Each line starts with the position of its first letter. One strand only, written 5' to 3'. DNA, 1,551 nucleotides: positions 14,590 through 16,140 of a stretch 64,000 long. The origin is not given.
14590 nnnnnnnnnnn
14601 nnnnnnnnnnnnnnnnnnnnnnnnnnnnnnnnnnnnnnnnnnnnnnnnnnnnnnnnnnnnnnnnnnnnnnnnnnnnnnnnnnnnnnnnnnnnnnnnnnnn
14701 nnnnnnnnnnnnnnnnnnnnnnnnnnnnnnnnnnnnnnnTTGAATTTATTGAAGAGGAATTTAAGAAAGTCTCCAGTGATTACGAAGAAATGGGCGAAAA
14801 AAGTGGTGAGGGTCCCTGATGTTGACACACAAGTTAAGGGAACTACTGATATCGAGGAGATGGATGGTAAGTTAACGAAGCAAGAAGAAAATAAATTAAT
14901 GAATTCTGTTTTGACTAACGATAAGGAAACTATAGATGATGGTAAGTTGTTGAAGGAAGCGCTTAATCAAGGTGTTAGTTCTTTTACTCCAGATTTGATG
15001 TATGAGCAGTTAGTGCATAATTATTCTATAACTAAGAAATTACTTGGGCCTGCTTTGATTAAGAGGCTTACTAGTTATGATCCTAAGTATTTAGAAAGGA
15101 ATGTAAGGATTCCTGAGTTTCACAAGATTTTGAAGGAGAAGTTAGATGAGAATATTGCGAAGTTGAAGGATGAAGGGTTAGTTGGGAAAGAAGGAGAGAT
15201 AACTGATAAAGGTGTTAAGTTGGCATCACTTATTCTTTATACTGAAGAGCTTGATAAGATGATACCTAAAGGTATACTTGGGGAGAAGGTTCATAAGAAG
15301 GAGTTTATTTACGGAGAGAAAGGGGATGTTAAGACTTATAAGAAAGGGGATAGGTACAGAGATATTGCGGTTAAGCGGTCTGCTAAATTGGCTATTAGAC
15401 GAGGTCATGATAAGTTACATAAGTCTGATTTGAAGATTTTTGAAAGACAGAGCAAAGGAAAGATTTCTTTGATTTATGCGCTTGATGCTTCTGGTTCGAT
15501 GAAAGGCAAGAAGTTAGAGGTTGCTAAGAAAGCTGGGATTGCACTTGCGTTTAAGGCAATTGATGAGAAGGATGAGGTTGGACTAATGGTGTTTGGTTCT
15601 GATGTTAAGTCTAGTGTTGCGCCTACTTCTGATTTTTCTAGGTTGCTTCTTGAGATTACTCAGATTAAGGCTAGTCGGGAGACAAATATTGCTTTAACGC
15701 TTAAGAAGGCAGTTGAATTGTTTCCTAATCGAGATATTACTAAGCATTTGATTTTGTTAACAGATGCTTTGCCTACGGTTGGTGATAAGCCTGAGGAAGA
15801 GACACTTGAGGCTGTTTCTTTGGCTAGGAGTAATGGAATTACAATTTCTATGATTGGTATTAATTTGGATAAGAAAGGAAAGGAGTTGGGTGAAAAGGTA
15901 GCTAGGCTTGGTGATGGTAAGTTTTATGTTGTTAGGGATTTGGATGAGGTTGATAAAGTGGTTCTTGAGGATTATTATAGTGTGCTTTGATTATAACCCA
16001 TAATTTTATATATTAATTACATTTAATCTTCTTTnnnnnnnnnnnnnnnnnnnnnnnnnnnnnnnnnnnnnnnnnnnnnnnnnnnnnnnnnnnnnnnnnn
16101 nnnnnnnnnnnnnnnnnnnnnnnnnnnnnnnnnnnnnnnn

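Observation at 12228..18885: Candidate multi-gene system: flavodoxin, radical-SAM-like, ChlI/MoxR AAA+, vWA, metallophosphoesterase and a 746-aa unknown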

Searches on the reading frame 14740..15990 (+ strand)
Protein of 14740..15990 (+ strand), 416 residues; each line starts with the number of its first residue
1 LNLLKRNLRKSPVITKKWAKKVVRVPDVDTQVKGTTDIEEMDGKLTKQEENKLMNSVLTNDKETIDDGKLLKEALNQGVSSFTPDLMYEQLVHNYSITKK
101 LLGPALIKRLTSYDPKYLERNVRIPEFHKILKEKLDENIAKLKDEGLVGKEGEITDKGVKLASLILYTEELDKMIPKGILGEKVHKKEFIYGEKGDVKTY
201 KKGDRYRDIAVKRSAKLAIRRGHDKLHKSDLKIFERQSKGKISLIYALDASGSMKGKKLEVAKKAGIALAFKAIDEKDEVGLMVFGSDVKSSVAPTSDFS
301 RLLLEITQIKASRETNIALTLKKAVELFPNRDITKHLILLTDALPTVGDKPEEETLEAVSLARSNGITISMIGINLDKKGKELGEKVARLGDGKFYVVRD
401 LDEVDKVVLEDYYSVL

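Call 3: search_protein_families(library=pfam, proteins=[window:14740-15990:+], max_evalue=0.01)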
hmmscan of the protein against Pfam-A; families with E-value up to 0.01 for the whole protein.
window:14740-15990:+ (416 aa): 5 families
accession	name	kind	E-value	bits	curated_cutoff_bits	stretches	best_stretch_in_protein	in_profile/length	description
PF13519.12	VWA_2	-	1e-13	52.3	27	1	245-343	2-106/107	von Willebrand factor type A domain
PF00092.34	VWA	-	4e-13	50.4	23.8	1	245-407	3-171/174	von Willebrand factor type A domain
PF13768.12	VWA_3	-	1.4e-10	41.9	27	1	244-394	3-152/155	von Willebrand factor type A domain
PF01882.25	DUF58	-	1.9e-06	27.7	23.4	1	197-349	2-147/216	Protein of unknown function DUF58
PF05762.20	VWA_CoxE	-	0.0012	18.7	26.4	1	200-361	18-174/222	VWA domain containing CoxE-like protein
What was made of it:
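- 14803..15990 (+): vWA (MIDAS) partner protein (395 aa) with a conserved ~200-aa N-terminal region of unknown fold. Overlaps the AAA+ stop by 17 nt. VWA_2, VWA, VWA_3 (call 3).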

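Call 4: search_protein_families(library=ncbifam, proteins=[window:14740-15990:+], max_evalue=0.01)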
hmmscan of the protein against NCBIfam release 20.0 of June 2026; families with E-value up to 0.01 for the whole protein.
window:14740-15990:+ (416 aa): 5 families
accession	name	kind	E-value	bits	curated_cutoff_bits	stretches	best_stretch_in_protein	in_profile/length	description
TIGR02442.1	Cob-chelat-sub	hypoth_equivalog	1.4e-13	50.2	779.45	1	197-394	422-636/641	putative cobaltochelatase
TIGR03788.1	marine_srt_targ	equivalog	2.6e-07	29.5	551.65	1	243-406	273-436/629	marine proteobacterial sortase target protein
TIGR02031.1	BchD-ChlD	equivalog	1.2e-06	27.5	499.55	1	225-344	407-531/608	magnesium chelatase ATPase subunit D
NF009943.0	PRK13406.1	equivalog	8e-05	21.3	571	1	225-388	385-557/585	magnesium chelatase subunit D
TIGR03436.1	acidobact_VWFA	subfamily_domain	0.0038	16.7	81.25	0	242-320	67-160/324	VWA domain-containing protein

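Call 10: search_protein_families(library=padloc, proteins=[window:14740-15990:+], max_evalue=0.01)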
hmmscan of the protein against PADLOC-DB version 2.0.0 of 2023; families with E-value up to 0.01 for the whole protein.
window:14740-15990:+ (416 aa): 0 families

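Call 17: find_homologous_proteins(query=window:14803-15990:+)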
Query window:14803-15990:+ (395 aa): 1628 proteins with E <= 0.001 among 8000 candidates; the best 120 are listed.
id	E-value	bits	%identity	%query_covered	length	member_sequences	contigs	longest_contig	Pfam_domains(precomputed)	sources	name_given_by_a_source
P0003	1.2e-245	832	100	100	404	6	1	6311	PF13768.13,PF00092.35,PF13519.13,PF01882.26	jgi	-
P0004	4.7e-187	639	74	98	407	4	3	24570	PF13768.13,PF00092.35,PF13519.13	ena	-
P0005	2.0e-181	621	72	99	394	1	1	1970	PF13768.13,PF00092.35,PF13519.13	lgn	-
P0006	3.0e-176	604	71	98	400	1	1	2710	PF13768.13,PF00092.35,PF13519.13,PF01882.26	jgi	-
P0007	7.3e-175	599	69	98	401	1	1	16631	PF13768.13,PF00092.35,PF13519.13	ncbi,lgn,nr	ncbi:MAG: VWA domain-containing protein [Nanoarchaeota archaeon]|nr:VWA domain-containing protein [N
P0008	5.5e-174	596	70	98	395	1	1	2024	PF13768.13,PF00092.35,PF13519.13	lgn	-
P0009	2.6e-173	594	69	99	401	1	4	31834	PF13768.13,PF00092.35,PF13519.13,PF01882.26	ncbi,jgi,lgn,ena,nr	ncbi:MAG: VWA domain-containing protein [Nanoarchaeota archaeon]|nr:VWA domain-containing protein [N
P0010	6.6e-173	593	69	98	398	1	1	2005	PF13768.13,PF00092.35,PF13519.13,PF01882.26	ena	-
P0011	7.5e-173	593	69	98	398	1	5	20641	PF13768.13,PF00092.35,PF13519.13,PF01882.26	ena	-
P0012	7.7e-173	593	69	98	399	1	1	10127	PF13768.13,PF00092.35,PF13519.13,PF01882.26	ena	-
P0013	7.8e-173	593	69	98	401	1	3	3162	PF13768.13,PF00092.35,PF13519.13,PF01882.26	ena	-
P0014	1.0e-172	592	67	100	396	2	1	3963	PF13768.13,PF00092.35,PF13519.13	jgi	-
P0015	4.5e-171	587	69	100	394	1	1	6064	PF13768.13,PF00092.35,PF13519.13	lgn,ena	-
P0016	4.6e-171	587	69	100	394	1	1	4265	PF13768.13,PF00092.35,PF13519.13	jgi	-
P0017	8.2e-171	586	66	100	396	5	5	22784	PF13768.13,PF00092.35,PF13519.13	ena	-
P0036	1.5e-161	556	65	98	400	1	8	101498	PF13768.13,PF00092.35,PF13519.13,PF05762.21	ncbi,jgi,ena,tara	tara:strand:+ start:58614 stop:59816 length:1203 start_codon:yes stop_codon:yes gene_type:complete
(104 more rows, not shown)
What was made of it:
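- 14803..15990 (+): 1628 homologues, the best 120 at 60-74% identity, all named ones from Woesearchaeota or Nanoarchaeota (call 17).
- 1628 homologues; the best 120 are 60-74% identical, and the named ones are from Woesearchaeota or Nanoarchaeota (call 17). JGI annotates some homologues as 'Mg-chelatase subunit ChlD' (call 17).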

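Call 18: find_encoding_contigs(protein=P0004, flank=8000, max_places=1)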
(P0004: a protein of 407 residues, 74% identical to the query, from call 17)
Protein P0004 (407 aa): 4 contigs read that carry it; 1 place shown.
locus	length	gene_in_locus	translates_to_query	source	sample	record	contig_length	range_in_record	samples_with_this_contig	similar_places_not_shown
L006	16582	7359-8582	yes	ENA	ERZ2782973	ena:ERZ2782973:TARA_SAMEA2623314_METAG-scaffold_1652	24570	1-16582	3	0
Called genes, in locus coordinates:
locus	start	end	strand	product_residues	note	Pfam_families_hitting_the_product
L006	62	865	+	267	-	PF00149:Metallophos, PF12850:Metallophos_2 (weak), PF14582:Metallophos_3 (faint)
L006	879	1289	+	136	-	PF11969:DcpS_C, PF01230:HIT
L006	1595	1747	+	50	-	-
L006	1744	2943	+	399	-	-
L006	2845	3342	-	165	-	PF00672:HAMP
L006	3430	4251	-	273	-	PF02743:dCache_1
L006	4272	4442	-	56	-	-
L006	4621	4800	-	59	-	-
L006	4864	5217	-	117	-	PF00072:Response_reg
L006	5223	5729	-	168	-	-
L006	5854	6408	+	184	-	PF24336:DUF7504 (weak)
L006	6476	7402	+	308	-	PF00493:MCM, PF20030:bpMoxR, PF00158:Sigma54_activat, PF07724:AAA_2, PF07726:AAA_3, PF07728:AAA_5, PF00004:AAA, PF17863:AAA_lid_2, +7 more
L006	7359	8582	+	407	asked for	PF00092:VWA, PF13519:VWA_2, PF13768:VWA_3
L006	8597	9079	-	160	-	-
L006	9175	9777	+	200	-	PF00149:Metallophos, PF12850:Metallophos_2, PF14582:Metallophos_3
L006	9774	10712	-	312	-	PF04055:Radical_SAM, PF08608:Wyosine_form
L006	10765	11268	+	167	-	-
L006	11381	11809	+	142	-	PF22769:DCD, PF00692:dUTPase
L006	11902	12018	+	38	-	-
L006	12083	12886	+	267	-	-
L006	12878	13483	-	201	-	PF01712:dNK (weak), PF13521:AAA_28 (weak), PF02223:Thymidylate_kin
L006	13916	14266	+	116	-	PF01248:Ribosomal_L7Ae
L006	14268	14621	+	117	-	PF01200:Ribosomal_S28e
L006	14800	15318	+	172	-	PF00334:NDK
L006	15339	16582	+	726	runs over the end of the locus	PF00009:GTP_EFTU, PF22042:EF-G_D2, PF03144:GTP_EFTU_D2, PF14492:EFG_III, PF03764:EFG_IV, PF00679:EFG_C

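Call 19: find_encoding_contigs(protein=P0009, flank=8000, max_places=1)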
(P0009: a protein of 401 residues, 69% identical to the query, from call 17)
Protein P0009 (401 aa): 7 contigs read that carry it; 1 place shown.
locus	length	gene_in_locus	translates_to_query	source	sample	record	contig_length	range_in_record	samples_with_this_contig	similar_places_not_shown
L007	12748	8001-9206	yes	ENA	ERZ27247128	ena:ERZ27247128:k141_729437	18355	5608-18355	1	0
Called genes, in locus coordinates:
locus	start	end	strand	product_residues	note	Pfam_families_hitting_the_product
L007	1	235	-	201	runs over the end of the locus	PF03876:SHS2_Rpb7-N, PF00575:S1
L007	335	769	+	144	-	-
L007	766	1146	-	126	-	PF18477:PIN_9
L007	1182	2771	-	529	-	-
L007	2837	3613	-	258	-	PF01261:AP_endonuc_2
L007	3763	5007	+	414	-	PF18144:SMODS (weak), PF09249:tRNA_NucTransf2, PF21133:CAA_C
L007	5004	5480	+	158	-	PF06695:Sm_multidrug_ex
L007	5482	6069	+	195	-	-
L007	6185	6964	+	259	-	PF00381:PTS-HPr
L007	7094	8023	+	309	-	PF20030:bpMoxR, PF00158:Sigma54_activat, PF00493:MCM, PF07724:AAA_2, PF07726:AAA_3, PF07728:AAA_5, PF00004:AAA, PF17863:AAA_lid_2, +6 more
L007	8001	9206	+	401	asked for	PF01882:DUF58 (weak), PF00092:VWA, PF13519:VWA_2, PF13768:VWA_3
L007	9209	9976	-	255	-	-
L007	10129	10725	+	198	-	PF00149:Metallophos, PF12850:Metallophos_2, PF14582:Metallophos_3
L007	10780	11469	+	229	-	-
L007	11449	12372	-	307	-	PF04055:Radical_SAM, PF08608:Wyosine_form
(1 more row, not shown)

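Call 20: find_encoding_contigs(protein=P0036, flank=8000, max_places=1)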
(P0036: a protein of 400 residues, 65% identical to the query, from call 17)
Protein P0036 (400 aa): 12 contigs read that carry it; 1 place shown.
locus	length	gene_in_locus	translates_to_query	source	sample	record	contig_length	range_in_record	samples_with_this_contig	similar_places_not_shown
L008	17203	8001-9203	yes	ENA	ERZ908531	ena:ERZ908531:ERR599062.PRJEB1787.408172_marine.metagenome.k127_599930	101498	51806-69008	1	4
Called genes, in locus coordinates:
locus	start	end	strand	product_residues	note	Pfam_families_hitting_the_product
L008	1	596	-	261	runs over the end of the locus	-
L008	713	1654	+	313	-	PF00892:EamA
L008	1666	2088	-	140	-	-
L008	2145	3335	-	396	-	PF00999:Na_H_Exchanger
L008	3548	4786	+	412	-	PF18144:SMODS, PF01909:NTP_transf_2 (weak), PF09249:tRNA_NucTransf2, PF21133:CAA_C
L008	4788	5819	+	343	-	PF00483:NTP_transferase, PF12804:NTP_transf_3, PF24894:Hexapep_GlmU, PF25084:LbH_EIF2B, PF25087:GMPPB_C, PF00132:Hexapep (faint)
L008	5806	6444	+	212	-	PF09335:VTT_dom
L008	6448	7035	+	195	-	-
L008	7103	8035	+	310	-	PF06068:TIP49, PF20030:bpMoxR, PF00158:Sigma54_activat, PF00493:MCM, PF01078:Mg_chelatase, PF07724:AAA_2, PF07726:AAA_3, PF07728:AAA_5, +7 more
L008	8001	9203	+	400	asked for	PF05762:VWA_CoxE (weak), PF00092:VWA, PF13519:VWA_2, PF13768:VWA_3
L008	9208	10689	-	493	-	-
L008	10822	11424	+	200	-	PF00149:Metallophos, PF12850:Metallophos_2, PF14582:Metallophos_3 (faint)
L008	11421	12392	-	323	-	PF04055:Radical_SAM, PF08608:Wyosine_form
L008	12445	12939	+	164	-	-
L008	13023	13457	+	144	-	PF00692:dUTPase, PF22769:DCD (weak)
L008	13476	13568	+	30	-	-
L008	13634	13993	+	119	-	-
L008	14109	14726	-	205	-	PF02223:Thymidylate_kin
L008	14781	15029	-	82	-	-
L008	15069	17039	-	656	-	-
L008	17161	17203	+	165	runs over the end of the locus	-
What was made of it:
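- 14803..15990 (+): The gene overlap is also present in L006-L008 (calls 18-20).
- On MoxR AAA+ / vWA chaperone pair: Overlapping frames are also seen in L006-L008 (calls 18-20).
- Called genes in L006-L008 show the same backbone with different fillers and a conserved AAA+/vWA overlap (calls 18-20).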

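Call 35: search_solved_structures(query=window:14803-15990:+, max_evalue=0.01)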
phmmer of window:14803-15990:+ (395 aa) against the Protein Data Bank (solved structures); distinct sequences matched with E-value up to 0.01: 5.
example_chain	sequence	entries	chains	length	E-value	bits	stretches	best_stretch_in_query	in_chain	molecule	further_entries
8s05_A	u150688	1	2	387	1.4e-11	47.3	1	223-384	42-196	Conserved protein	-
3ibs_A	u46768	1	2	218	5.2e-06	29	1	221-357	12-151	conserved hypothetical protein BatB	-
4jdu_A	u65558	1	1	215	9e-05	24.9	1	221-356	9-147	Aerotolerance-related membrane protein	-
5a8j_A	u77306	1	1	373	0.00011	24.6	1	221-389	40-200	VWA2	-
9c4f_I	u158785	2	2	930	0.0028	20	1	222-372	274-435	Inter-alpha-trypsin inhibitor heavy chain H4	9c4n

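Call 37: find_related_loci(query=A2, collection=genome_contigs, flank=10000)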
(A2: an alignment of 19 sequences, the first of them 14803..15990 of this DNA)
Query A2 (395 aa) in genome_contigs; peptide patterns used: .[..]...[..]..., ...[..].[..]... (x = any residue, [..] = any of these).
425 stretches matched a pattern; 357 encode a relative of the query (tblastn E <= 1e-3); the best 80 are kept; 80 distinct loci.
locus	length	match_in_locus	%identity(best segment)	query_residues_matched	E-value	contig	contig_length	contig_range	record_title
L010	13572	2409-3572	69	9-395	0e+0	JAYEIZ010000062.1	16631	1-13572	MAG: Nanoarchaeota archaeon isolate MAG177 MAG177_62, whole genome shotgun sequence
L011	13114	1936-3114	69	4-395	0e+0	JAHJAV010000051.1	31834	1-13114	MAG: Nanoarchaeota archaeon isolate Modern_marine.mb.228 Modern_marine.mb.228_k141_919523, whole genome shotgun sequence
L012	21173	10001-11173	67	6-395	3e-178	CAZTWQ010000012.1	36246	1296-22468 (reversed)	MAG TPA_asm: uncultured Methanosarcinales archaeon isolate binchicken_co28_237 genome assembly, contig: NODE_841_length_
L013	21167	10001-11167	65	6-394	4e-171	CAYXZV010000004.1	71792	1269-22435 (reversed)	MAG TPA_asm: uncultured Methanosarcinales archaeon isolate binchicken_co201_418 genome assembly, contig: NODE_219_length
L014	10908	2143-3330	60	1-395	1e-167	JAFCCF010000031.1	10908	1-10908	MAG: Candidatus Aminicenantes bacterium isolate AB_1215_Bin_51 AB_1215_Bin_51.fna_scaffold_9962, whole genome shotgun se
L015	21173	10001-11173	62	6-395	6e-167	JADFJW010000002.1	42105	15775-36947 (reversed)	MAG: Nanoarchaeota archaeon isolate B44T1L10 B44T1L10_NODE882, whole genome shotgun sequence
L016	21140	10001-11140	63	16-395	9e-167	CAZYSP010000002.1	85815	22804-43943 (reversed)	MAG TPA_asm: uncultured Methanosarcinales archaeon isolate binchicken_co48_510 genome assembly, contig: NODE_261_length_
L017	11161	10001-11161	62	6-392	5e-166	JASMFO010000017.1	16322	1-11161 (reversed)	MAG: Candidatus Woesearchaeota archaeon isolate ETNP7_MAG_25 c_000000255090, whole genome shotgun sequence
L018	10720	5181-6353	62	6-395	9e-166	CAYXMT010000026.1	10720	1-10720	MAG TPA_asm: uncultured Methanosarcinales archaeon isolate binchicken_co48_511 genome assembly, contig: NODE_10180_lengt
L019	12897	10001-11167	66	8-395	8e-165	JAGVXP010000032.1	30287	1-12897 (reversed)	Candidatus Woesearchaeota archaeon isolate RIFCSPHIGHO2_02_FULL_36_13 rifcsphigho2_02_scaffold_2510, whole genome shotgu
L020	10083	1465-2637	63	6-395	1e-164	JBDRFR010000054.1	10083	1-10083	MAG: Nanoarchaeota archaeon isolate MEGAHIT-group-1.382 k141_1063741, whole genome shotgun sequence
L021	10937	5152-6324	63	6-395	1e-164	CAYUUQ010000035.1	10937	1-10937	MAG TPA_asm: uncultured Methanosarcinales archaeon isolate SRP077602_co7_489 genome assembly, contig: NODE_27372_length_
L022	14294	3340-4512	61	6-395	2e-164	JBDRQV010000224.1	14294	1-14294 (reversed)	MAG: Nanoarchaeota archaeon isolate MEGAHIT-group-2.61 k141_886076, whole genome shotgun sequence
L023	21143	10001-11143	64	14-394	5e-164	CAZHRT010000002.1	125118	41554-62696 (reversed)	MAG TPA_asm: uncultured Methanosarcinales archaeon isolate binchicken_co28_95 genome assembly, contig: NODE_83_length_12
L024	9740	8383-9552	62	6-394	6e-164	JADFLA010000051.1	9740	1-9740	MAG: Nanoarchaeota archaeon isolate B4T1B8 B4T1B8_NODE14185, whole genome shotgun sequence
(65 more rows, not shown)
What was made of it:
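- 357 tblastn-confirmed stretches in the species-representative genome collection, of which 80 loci were kept (call 37).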

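Call 82: search_solved_structures(query=A2, max_evalue=0.1)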
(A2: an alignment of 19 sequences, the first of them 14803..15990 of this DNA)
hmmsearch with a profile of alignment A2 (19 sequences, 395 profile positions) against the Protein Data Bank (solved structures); distinct sequences matched with E-value up to 0.1: 10.
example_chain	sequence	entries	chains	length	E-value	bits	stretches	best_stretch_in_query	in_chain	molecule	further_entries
8s05_A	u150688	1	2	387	2.3e-14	56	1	218-385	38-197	Conserved protein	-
3ibs_A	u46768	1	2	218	1.4e-09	40.3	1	221-356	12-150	conserved hypothetical protein BatB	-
4jdu_A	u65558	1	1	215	3.6e-07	32.3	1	221-356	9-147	Aerotolerance-related membrane protein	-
9c4f_I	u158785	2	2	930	1.2e-05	27.3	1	222-344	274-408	Inter-alpha-trypsin inhibitor heavy chain H4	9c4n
5a8j_A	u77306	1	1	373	0.0011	20.9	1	221-385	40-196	VWA2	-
6fpy_A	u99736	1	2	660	0.0035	19.2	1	221-341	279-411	Inter-alpha-trypsin inhibitor heavy chain H1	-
5v8d_A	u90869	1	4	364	0.043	15.6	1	43-102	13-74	Bacillus cereus PatB1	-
6fpz_A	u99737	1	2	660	0.045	15.6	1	221-341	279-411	Inter-alpha-trypsin inhibitor heavy chain H1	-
2x31_A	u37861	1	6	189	0.051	15.4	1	221-303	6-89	MAGNESIUM-CHELATASE 60 KDA SUBUNIT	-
6tnj_A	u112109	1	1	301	0.081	14.7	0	223-325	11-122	Minor fimbrium subunit Mfa5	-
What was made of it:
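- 14803..15990 (+): Best solved relatives are ArnB 8s05 and BatB; BchD only E = 0.05 (calls 35, 82).
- On ChlI/ChlD (CobS/CobT) chelatase: BchD vWA E = 0.05 (call 82).
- Closest known: MoxR-class AAA+ / vWA chaperone pairs. Different: The vWA protein carries a lineage-specific ~200-aa N-terminal region with no solved relative (call 82).
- Closest known: Mg/Co chelatase ATPase subunits ChlI/BchI + ChlD/BchD. Different: The vWA domain is not BchD-like (E = 0.05, call 82).
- Closest known: Archaeal vWA regulator ArnB. Same: The closest solved vWA domains (E = 2e-14 and 1e-9, call 82).
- The vWA domain is nearest to ArnB and BatB, not BchD (calls 35, 82). The vWA profile matches BchD only at E = 0.05, against ArnB at 2e-14 (call 82).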

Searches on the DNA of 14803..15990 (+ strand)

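Call 81: search_rna_families(sources=[L006, L007, L008, L010, L012], threshold=gathering)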
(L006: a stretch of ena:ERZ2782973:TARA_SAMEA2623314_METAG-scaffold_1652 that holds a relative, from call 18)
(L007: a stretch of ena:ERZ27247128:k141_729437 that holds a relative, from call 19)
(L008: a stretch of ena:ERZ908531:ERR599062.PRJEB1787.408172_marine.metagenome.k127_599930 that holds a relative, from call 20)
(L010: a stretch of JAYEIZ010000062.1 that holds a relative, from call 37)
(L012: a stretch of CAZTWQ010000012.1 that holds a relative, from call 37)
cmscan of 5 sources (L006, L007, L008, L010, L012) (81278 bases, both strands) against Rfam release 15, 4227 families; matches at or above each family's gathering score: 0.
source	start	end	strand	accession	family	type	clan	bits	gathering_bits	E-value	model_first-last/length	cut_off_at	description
